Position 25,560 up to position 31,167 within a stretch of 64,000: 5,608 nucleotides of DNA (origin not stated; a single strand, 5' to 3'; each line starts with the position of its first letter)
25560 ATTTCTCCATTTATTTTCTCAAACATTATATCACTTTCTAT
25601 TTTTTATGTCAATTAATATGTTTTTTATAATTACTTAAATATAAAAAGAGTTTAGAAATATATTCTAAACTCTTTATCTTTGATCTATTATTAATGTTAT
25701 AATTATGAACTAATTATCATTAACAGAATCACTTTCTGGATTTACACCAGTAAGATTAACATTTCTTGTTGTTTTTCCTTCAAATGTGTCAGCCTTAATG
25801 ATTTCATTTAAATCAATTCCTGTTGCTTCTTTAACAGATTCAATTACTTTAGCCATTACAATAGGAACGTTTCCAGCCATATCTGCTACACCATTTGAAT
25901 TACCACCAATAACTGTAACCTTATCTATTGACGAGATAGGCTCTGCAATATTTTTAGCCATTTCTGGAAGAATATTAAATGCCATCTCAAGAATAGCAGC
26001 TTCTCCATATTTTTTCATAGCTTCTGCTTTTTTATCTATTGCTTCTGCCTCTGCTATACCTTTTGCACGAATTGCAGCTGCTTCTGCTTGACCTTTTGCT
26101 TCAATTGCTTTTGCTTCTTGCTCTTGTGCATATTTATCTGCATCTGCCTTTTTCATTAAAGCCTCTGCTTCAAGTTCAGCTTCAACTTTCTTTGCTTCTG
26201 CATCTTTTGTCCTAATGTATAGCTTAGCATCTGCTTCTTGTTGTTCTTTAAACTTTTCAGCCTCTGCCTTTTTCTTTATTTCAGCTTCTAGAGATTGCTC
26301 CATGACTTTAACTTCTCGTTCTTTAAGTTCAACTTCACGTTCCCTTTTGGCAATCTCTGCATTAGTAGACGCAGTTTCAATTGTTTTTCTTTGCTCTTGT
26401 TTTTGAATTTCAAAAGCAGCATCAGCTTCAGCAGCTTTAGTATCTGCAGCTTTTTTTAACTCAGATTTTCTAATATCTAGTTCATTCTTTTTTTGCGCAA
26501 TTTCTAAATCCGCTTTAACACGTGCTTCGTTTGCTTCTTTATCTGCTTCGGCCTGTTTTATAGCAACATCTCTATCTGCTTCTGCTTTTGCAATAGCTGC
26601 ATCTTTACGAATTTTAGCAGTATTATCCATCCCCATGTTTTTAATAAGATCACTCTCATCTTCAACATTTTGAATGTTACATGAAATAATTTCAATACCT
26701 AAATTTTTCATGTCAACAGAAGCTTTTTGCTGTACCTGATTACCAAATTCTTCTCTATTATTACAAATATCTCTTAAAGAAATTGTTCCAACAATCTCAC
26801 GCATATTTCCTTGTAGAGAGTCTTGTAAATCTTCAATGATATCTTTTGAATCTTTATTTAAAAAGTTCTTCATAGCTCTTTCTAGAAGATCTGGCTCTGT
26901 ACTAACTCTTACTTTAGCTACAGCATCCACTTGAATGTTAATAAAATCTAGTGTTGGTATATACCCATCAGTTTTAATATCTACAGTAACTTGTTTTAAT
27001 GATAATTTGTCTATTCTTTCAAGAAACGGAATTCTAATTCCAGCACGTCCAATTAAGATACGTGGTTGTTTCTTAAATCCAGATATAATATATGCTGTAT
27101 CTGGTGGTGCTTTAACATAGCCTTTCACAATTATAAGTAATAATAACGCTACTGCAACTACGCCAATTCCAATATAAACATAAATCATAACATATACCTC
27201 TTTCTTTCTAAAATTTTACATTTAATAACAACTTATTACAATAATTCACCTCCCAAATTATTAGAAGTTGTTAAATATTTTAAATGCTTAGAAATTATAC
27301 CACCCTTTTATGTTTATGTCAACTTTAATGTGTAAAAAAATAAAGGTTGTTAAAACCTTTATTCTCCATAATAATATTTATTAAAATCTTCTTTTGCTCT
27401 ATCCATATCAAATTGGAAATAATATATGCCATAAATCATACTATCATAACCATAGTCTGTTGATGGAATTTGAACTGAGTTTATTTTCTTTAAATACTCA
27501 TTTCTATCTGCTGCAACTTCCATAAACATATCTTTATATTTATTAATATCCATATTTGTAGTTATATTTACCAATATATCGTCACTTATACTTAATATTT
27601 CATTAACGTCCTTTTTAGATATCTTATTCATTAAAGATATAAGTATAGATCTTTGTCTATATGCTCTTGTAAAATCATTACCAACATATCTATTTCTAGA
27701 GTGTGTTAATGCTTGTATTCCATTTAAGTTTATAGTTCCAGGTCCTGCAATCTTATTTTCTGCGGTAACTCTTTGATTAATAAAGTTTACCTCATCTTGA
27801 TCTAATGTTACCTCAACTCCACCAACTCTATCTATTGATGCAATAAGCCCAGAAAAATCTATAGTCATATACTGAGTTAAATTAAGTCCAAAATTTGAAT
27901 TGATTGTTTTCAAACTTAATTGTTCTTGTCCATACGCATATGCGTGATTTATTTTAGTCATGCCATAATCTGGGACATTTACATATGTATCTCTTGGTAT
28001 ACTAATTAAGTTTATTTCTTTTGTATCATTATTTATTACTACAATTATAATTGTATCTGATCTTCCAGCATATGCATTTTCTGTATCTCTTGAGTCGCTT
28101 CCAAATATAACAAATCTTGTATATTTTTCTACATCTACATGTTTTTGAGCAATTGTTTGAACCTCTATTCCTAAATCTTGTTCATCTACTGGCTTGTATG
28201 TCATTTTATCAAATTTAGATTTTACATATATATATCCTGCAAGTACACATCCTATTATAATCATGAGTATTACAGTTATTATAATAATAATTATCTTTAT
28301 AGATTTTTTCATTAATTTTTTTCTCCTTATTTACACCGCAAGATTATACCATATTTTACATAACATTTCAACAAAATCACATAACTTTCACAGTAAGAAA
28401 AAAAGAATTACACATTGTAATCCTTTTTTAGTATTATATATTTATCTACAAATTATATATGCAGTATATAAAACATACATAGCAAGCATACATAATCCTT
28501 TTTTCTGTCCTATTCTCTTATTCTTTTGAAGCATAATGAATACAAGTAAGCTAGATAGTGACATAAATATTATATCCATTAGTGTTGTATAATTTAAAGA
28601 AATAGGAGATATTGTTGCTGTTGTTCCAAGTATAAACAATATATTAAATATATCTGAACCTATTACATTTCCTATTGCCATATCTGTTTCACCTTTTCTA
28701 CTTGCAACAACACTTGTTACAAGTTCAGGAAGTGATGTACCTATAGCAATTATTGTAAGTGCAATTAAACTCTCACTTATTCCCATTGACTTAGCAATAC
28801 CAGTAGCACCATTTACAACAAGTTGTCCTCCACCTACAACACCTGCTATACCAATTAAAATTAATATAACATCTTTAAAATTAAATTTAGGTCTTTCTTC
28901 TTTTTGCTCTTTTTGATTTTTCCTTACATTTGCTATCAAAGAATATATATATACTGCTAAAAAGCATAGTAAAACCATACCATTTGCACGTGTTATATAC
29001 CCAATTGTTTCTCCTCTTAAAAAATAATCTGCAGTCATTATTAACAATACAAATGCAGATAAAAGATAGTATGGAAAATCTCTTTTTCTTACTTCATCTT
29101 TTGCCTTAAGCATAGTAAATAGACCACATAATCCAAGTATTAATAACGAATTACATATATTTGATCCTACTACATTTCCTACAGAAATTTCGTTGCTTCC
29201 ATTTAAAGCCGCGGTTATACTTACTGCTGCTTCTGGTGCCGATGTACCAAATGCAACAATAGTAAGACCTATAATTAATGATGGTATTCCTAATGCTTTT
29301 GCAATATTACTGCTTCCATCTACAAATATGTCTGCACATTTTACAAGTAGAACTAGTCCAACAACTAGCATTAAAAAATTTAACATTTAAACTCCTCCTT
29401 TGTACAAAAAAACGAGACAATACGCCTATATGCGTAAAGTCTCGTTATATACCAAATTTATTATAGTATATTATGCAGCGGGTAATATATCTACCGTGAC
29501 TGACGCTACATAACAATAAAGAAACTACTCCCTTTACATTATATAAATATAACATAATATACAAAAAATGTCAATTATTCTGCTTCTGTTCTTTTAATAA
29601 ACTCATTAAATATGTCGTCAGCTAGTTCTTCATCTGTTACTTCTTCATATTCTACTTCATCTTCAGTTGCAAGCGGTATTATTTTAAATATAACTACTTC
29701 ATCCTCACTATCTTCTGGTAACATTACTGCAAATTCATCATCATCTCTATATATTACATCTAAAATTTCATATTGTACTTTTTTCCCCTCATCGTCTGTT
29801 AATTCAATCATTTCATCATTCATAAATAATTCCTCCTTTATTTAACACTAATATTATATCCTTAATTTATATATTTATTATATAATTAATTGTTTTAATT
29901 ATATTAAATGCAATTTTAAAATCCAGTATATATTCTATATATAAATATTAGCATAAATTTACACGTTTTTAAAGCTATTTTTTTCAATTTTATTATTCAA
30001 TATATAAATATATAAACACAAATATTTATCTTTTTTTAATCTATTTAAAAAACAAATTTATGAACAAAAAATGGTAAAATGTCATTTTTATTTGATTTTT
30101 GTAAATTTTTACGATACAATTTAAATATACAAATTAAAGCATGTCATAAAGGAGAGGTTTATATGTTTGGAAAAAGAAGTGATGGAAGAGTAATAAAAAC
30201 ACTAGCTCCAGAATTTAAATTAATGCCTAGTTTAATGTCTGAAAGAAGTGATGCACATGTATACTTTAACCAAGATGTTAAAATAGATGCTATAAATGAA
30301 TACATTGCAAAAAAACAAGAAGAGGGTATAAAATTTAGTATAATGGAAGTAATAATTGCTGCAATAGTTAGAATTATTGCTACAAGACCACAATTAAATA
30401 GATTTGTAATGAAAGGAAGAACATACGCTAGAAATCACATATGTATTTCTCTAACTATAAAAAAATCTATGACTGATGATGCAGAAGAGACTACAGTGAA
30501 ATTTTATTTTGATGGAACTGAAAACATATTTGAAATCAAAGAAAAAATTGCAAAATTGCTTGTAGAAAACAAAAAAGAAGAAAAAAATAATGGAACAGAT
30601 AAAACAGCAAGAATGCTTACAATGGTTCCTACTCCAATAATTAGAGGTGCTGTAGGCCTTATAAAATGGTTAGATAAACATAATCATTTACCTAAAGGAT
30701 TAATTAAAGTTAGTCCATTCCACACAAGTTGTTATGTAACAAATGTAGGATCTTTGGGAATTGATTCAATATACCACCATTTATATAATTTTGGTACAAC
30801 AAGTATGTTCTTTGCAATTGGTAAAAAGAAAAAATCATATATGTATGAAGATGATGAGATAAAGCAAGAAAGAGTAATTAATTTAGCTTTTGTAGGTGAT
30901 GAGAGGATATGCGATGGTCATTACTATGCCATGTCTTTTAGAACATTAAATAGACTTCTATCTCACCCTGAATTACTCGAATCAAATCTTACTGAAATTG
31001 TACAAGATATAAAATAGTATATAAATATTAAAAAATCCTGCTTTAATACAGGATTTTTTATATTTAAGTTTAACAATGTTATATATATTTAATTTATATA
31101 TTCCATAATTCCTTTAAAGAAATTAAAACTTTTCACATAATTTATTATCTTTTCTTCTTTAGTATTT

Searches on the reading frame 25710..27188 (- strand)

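Call 75: search_protein_families(library=pfam, proteins=[window:25710-27188:-], max_evalue=0.01)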
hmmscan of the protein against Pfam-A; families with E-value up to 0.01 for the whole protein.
window:25710-27188:- (492 aa): 3 families
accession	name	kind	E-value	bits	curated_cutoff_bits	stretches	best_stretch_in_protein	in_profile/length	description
PF01145.31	Band_7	-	2.6e-26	93.2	23.6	1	26-205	2-175/176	SPFH domain / Band 7 family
PF15975.10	Flot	-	4.6e-06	27.2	27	1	358-439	3-92/124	Flotillin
PF13421.11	Band_7_1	-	0.0035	17.4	24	1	83-183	99-201/211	SPFH domain-Band 7 family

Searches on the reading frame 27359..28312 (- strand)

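Call 100: search_protein_families(library=pfam, proteins=[window:27359-28312:-], max_evalue=0.00001)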
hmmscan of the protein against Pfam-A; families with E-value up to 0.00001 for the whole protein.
window:27359-28312:- (317 aa): 1 family
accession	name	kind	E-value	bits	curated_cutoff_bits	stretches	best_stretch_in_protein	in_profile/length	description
PF03816.19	LytR_cpsA_psr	-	2.6e-36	125.5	24.6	1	84-232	1-149/150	LytR_cpsA_psr family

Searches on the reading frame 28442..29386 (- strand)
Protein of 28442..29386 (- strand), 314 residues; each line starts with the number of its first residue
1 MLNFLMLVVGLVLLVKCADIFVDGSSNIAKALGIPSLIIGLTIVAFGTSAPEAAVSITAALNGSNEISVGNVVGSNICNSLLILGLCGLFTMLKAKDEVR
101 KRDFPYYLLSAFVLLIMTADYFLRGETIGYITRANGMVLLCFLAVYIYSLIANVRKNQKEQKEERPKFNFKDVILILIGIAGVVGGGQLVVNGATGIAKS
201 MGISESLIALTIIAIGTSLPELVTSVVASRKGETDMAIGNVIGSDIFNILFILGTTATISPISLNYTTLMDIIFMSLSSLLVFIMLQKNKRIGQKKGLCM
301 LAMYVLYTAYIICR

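Call 100: search_protein_families(library=pfam, proteins=[window:28442-29386:-], max_evalue=0.00001)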
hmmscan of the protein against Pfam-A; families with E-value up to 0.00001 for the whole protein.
window:28442-29386:- (314 aa): 1 family
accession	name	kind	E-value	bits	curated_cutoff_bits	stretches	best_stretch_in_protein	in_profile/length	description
PF01699.29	Na_Ca_ex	-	3.5e-70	235.2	24.9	2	4-150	3-149/151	Sodium/calcium exchanger protein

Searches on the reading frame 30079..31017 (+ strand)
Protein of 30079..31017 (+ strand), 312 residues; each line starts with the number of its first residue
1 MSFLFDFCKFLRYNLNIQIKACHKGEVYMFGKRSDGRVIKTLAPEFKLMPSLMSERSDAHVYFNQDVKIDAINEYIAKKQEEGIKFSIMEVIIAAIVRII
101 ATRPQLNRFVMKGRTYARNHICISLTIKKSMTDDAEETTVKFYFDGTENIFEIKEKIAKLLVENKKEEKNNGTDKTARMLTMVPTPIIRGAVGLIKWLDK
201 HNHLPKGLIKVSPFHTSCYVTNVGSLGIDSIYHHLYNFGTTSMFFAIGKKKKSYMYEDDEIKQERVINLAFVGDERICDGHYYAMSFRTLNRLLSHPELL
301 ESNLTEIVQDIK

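Call 100: search_protein_families(library=pfam, proteins=[window:30079-31017:+], max_evalue=0.00001)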
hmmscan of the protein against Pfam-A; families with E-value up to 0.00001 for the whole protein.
window:30079-31017:+ (312 aa): 1 family
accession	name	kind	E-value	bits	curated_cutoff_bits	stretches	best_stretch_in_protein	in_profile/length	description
PF00198.28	2-oxoacid_dh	-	3.1e-13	50.1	23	1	217-300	149-230/232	2-oxoacid dehydrogenases acyltransferase (catalytic domain)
